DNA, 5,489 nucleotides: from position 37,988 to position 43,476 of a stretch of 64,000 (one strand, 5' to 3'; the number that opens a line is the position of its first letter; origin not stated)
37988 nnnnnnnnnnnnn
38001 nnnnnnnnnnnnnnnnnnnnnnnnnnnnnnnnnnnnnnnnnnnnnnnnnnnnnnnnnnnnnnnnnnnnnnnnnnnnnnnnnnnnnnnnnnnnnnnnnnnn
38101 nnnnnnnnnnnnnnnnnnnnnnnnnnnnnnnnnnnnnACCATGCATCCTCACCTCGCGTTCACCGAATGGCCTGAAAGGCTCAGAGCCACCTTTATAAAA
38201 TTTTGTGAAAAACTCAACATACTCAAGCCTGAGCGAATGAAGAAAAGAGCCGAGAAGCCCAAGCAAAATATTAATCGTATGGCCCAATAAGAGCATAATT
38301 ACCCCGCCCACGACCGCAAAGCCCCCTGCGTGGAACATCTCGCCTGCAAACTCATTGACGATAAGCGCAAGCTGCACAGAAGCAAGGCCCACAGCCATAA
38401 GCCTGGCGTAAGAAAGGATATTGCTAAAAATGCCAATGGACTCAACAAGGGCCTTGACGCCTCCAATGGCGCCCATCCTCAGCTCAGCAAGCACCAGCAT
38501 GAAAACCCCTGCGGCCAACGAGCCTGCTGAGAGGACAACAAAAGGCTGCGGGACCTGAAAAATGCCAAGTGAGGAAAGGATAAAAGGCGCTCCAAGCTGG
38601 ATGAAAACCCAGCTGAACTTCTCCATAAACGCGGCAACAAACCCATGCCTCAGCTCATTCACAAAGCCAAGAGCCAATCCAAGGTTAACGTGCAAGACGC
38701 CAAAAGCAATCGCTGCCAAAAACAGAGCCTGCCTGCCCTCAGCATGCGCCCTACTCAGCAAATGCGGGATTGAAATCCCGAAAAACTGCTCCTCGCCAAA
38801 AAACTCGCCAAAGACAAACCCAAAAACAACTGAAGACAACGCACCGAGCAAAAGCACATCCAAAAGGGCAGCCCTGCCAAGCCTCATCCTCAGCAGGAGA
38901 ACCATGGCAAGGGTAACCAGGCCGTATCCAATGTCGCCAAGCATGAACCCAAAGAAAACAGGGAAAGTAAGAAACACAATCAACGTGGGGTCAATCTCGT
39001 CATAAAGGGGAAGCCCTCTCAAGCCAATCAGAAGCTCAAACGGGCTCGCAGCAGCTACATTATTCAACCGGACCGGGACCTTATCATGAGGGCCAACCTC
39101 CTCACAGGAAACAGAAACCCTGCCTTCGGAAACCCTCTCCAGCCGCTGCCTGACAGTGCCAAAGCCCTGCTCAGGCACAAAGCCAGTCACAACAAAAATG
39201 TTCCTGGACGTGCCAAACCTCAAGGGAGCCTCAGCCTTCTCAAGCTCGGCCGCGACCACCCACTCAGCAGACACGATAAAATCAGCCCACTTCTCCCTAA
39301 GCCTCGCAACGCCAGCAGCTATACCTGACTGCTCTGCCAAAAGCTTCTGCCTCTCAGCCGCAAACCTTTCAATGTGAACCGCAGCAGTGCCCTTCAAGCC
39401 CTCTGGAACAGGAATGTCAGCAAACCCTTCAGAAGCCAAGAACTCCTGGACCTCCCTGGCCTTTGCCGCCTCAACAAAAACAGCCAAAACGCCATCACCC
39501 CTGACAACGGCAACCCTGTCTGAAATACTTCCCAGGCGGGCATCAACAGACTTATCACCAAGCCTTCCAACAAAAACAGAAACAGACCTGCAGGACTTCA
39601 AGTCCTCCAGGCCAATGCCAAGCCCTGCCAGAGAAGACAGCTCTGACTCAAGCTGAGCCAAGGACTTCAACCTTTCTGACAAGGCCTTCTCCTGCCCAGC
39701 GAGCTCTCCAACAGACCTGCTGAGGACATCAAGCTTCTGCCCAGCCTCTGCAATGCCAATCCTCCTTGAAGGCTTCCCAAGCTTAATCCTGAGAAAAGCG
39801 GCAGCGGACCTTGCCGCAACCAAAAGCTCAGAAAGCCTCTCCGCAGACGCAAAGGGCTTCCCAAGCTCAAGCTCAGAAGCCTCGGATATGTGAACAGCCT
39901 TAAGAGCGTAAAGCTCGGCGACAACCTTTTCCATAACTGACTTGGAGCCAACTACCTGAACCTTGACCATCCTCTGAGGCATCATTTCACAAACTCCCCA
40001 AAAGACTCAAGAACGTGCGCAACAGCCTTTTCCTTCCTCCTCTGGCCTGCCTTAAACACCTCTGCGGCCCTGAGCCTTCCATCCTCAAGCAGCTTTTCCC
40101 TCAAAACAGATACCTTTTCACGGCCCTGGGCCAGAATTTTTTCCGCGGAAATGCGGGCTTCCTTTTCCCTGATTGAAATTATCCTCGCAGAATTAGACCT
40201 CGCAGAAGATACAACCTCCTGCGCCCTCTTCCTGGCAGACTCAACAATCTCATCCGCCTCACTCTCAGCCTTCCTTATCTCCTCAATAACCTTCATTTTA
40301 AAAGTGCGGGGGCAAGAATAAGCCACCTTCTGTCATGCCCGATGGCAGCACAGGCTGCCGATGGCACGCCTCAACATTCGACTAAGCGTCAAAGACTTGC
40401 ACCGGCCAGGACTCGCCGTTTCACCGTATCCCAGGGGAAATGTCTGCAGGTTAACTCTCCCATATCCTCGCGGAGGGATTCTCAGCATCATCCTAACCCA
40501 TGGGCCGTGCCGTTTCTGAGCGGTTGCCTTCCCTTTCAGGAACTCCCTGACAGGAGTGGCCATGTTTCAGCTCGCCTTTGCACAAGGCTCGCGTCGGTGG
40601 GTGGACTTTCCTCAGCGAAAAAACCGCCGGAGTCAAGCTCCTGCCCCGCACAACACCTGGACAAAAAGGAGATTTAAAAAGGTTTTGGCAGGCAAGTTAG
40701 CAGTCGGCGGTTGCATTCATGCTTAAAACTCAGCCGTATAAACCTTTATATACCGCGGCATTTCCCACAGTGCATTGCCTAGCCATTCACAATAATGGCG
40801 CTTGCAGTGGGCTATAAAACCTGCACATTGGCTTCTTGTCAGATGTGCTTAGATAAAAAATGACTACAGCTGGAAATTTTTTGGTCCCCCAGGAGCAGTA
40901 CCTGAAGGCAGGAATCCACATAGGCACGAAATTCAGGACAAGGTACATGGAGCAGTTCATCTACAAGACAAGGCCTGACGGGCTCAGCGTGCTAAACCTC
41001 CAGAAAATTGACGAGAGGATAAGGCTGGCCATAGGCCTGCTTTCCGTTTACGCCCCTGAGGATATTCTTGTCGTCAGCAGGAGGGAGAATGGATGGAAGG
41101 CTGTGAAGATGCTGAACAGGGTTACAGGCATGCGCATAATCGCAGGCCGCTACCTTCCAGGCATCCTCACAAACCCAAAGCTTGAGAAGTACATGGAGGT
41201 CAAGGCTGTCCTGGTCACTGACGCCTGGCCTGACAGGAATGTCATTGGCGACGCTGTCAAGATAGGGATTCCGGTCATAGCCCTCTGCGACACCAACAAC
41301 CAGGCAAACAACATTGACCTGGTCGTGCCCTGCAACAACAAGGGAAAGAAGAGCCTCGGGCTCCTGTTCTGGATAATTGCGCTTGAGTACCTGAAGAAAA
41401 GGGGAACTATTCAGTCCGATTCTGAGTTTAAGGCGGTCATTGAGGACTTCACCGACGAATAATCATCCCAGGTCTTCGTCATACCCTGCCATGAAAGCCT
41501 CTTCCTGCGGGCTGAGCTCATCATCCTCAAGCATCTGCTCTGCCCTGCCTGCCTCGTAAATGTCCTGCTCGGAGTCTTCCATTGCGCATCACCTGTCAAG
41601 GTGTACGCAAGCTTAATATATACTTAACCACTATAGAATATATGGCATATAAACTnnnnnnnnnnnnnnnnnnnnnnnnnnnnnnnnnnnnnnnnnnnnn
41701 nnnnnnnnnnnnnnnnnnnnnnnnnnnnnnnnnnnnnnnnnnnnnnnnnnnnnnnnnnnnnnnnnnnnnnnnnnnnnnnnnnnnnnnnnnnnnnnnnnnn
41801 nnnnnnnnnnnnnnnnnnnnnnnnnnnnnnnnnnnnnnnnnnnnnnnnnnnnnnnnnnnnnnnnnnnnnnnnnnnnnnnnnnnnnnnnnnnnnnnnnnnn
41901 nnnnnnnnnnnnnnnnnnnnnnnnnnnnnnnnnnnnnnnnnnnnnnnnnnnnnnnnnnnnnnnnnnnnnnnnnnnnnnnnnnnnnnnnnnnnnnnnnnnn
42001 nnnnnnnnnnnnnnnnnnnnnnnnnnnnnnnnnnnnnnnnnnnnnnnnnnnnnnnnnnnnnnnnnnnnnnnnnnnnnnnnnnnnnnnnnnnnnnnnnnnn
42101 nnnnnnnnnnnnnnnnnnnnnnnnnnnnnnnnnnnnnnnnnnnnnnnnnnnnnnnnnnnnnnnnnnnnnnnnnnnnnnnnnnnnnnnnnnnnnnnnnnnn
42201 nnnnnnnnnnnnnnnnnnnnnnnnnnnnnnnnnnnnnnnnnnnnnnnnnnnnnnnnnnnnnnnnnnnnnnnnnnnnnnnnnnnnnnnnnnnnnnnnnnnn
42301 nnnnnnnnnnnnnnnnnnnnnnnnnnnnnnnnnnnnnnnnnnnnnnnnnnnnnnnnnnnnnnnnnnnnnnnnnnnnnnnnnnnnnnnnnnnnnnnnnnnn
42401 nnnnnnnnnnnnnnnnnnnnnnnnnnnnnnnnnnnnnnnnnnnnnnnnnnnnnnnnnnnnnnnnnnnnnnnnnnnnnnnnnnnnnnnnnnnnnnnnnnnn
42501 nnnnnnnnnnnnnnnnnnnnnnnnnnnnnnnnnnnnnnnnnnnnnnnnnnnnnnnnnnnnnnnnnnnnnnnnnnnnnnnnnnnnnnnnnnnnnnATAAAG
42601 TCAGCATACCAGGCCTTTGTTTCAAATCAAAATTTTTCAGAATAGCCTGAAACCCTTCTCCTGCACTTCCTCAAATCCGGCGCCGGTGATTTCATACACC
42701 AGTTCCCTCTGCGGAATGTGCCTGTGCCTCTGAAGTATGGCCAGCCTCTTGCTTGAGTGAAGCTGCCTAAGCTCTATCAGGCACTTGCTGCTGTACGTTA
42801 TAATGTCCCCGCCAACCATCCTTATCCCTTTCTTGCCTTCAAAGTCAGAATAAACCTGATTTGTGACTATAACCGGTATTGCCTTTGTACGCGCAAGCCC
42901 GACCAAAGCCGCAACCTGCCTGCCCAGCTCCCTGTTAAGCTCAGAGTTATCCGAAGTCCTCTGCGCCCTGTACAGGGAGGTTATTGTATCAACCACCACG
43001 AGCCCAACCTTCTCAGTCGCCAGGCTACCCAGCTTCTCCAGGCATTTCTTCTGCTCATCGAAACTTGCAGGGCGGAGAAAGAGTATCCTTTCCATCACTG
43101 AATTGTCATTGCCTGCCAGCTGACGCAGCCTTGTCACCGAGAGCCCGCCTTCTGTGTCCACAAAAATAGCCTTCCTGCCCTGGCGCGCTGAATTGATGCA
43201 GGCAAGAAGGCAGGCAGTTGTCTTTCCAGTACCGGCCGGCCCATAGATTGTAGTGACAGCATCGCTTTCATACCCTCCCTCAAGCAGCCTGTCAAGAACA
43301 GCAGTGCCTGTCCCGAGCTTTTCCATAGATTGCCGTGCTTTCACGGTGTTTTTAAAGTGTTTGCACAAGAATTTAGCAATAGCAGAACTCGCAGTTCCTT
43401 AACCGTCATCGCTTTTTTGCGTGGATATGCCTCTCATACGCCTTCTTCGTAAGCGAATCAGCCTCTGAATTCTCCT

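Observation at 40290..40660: RNase P RNA gene ends about 4-8 nt before the atpH start codon, so the ATP synthase operon has no room for its own promoter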

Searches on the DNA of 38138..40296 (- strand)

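Call 11: search_rna_families(sources=[L001, L002, L004, L005, L006], threshold=gathering)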
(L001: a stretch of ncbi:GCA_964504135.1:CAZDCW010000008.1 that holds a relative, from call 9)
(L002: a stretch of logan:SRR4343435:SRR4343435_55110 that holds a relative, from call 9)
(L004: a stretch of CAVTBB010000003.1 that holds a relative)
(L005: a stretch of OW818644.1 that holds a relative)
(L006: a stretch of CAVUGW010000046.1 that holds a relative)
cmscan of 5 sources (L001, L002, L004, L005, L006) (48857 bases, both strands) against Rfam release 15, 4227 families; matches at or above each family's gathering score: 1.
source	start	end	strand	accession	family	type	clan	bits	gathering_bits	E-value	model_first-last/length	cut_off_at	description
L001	5652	5988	+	RF00373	RNaseP_arch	Gene; ribozyme;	CL00002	120.9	84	2.1e-33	1-288/288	no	Archaeal RNase P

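Call 23: search_rna_families(sources=[L007, L008, L009, L010, L011, L012, L013, L014], threshold=gathering)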
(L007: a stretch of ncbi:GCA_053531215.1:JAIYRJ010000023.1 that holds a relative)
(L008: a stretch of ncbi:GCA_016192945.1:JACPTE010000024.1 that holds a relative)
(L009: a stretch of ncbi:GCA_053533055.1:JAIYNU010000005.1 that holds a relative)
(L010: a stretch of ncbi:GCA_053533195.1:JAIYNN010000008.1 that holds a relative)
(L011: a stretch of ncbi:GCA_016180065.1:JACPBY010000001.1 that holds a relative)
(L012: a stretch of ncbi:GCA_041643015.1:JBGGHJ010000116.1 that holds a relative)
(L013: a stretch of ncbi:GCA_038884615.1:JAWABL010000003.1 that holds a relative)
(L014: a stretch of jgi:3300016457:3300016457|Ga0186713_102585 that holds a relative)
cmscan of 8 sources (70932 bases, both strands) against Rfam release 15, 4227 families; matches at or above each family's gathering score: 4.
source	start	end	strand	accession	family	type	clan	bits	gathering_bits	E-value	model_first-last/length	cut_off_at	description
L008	2802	3140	+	RF00373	RNaseP_arch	Gene; ribozyme;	CL00002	122.5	84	9.4e-34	1-288/288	no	Archaeal RNase P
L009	2743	3167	+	RF00373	RNaseP_arch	Gene; ribozyme;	CL00002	118.5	84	1.7e-32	1-288/288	no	Archaeal RNase P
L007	2811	3170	+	RF00373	RNaseP_arch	Gene; ribozyme;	CL00002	116.5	84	7e-32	1-288/288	no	Archaeal RNase P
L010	2666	3034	+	RF00373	RNaseP_arch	Gene; ribozyme;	CL00002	96.9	84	9.7e-26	1-288/288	no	Archaeal RNase P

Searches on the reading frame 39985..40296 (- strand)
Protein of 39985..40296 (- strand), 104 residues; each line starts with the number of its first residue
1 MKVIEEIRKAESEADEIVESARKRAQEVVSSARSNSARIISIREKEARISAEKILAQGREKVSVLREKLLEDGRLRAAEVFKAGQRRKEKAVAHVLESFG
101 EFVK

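Call 6: search_protein_families(library=pfam, proteins=[window:39985-40296:-])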
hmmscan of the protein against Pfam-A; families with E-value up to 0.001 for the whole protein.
window:39985-40296:- (104 aa): 2 families
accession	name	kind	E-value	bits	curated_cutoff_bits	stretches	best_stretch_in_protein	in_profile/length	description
PF16999.10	V-ATPase_G_2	-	0.0006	20.8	28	1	2-97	5-100/104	Vacuolar (H+)-ATPase G subunit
PF00430.23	ATP-synt_B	-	0.00093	19.7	28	0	6-80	48-122/132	ATP synthase B/B' CF(0)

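Call 8: find_homologous_proteins(query=window:39985-40296:-)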
Query window:39985-40296:- (104 aa): 1 proteins with E <= 0.001 among 41 candidates.
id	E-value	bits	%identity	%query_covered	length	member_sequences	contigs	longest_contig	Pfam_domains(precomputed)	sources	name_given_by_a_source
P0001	1.5e-47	177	95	100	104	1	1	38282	-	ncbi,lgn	-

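Call 9: find_encoding_contigs(protein=P0001, flank=6000)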
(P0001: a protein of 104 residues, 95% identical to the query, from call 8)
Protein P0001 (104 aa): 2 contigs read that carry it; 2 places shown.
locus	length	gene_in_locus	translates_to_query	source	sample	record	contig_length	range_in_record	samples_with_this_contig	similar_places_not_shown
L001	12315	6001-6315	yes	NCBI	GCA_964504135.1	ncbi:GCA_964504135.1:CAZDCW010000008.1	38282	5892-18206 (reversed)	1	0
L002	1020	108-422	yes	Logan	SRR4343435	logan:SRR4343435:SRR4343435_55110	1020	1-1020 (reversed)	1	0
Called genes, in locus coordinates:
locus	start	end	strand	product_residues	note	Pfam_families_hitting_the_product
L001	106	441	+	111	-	PF01938:TRAM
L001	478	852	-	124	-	-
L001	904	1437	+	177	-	PF02834:LigT_PEase, PF13563:2_5_RNA_ligase2, PF02834:LigT_PEase (weak)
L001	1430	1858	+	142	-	PF00075:RNase_H (weak), PF13456:RVT_3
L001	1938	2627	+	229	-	PF00154:RecA_N, PF03796:DnaB_C (faint), PF06745:ATPase, PF08423:Rad51, PF13481:AAA_25, PF13479:AAA_24, PF05707:Zot (weak)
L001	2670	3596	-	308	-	PF04014:MazE_antitoxin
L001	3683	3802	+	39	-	-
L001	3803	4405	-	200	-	PF00318:Ribosomal_S2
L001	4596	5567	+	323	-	-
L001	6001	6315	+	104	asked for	-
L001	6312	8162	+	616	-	PF01496:V_ATPase_I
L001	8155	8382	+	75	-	PF00137:ATP-synt_C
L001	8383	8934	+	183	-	PF01991:vATP-synt_E (faint)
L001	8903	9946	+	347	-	PF01992:vATP-synt_AC39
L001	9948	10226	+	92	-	PF01990:ATP-synt_F (weak)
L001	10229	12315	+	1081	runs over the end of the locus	PF02874:ATP-synt_ab_N, PF16886:ATP-synt_ab_Xtn, PF14890:Intein_splicing, PF14528:LAGLIDADG_3, PF00006:ATP-synt_ab, PF22919:ATP-synt_VA_C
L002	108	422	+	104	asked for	-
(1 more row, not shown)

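Call 44: search_protein_families(library=ncbifam, proteins=[L001:4596-5564:+], max_evalue=0.01)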
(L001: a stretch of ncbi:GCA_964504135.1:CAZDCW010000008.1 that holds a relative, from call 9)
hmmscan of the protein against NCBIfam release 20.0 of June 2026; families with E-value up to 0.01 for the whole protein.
L001:4596-5564:+ (323 aa): 0 families

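Call 47: find_encoding_contigs(protein=window:39985-40296:-, flank=1500, max_places=10)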
Protein window:39985-40296:- (104 aa): 7 contigs read that carry it; 4 places shown.
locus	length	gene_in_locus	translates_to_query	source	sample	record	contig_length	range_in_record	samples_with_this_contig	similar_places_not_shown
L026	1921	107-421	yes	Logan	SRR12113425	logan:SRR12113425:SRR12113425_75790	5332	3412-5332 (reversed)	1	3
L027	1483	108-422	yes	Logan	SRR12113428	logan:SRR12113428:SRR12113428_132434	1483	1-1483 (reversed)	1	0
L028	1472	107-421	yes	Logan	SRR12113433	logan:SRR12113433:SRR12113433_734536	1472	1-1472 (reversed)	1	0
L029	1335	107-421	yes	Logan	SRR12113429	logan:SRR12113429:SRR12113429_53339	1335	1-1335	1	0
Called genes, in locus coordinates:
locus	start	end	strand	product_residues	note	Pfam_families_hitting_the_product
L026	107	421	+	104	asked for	-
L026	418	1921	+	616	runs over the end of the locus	PF01496:V_ATPase_I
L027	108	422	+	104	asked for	-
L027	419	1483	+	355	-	?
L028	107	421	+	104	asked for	-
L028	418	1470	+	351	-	?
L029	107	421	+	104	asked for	-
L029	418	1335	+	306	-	?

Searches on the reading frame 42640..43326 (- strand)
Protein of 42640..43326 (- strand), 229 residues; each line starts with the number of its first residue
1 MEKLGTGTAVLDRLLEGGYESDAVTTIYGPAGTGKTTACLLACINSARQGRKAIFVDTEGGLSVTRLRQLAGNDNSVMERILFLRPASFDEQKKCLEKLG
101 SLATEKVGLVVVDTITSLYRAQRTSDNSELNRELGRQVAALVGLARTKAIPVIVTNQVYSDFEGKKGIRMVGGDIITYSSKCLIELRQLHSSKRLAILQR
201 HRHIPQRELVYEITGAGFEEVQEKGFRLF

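Call 44: search_protein_families(library=ncbifam, proteins=[window:42640-43326:-], max_evalue=0.01)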
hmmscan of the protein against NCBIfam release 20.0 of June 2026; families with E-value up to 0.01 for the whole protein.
window:42640-43326:- (229 aa): 15 families
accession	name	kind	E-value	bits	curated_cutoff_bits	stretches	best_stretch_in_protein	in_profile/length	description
TIGR02237.1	recomb_radB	equivalog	5e-62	209.5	172.4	1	11-218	1-209/210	DNA repair and recombination protein RadB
NF006861.0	PRK09361.1-1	equivalog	5.4e-43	147.2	278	1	2-223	3-232/235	DNA repair and recombination protein RadB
NF003301.0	PRK04301.1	equivalog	7.7e-34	117.3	259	1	2-220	81-315/316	DNA repair and recombination protein RadA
TIGR02239.1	recomb_RAD51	equivalog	1.8e-29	102.9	478.05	1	4-222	78-315/316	DNA repair protein RAD51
TIGR02236.1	recomb_radA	equivalog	1.6e-26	93.4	361.15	1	2-219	76-310/311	DNA repair and recombination protein RadA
TIGR02238.1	recomb_DMC1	equivalog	4.9e-25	88.3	447.7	1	3-219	77-312/314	meiotic recombinase Dmc1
TIGR02012.1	tigrfam_recA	equivalog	4.2e-09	36.2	325.3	1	2-121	34-148/321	recombinase RecA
TIGR00416.1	sms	equivalog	6.4e-09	35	403.05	1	3-161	75-224/454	DNA repair protein RadA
NF006799.0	PRK09302.1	equivalog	1.2e-08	34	408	1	3-160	254-410/515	circadian clock protein KaiC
TIGR03881.1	KaiC_arch_4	hypoth_equivalog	4.5e-08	33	247.8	1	3-116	2-91/231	KaiC domain-containing protein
NF007072.0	PRK09519.1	equivalog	9.2e-06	24.3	1024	1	5-119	42-151/790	intein-containing recombinase RecA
TIGR03880.1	KaiC_arch_3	hypoth_equivalog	9.4e-06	25.3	249.45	1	9-61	3-55/224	KaiC domain-containing protein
NF004629.0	PRK05973.1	equivalog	4.8e-05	22.5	156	1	30-164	72-198/237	DNA helicase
TIGR03878.1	thermo_KaiC_2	hypoth_equivalog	0.00033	20.1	232.2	1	17-124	31-149/259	KaiC domain-containing protein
TIGR03600.1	phage_DnaB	exception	0.00037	19.6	498.65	0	4-83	177-255/421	phage replicative helicase, DnaB family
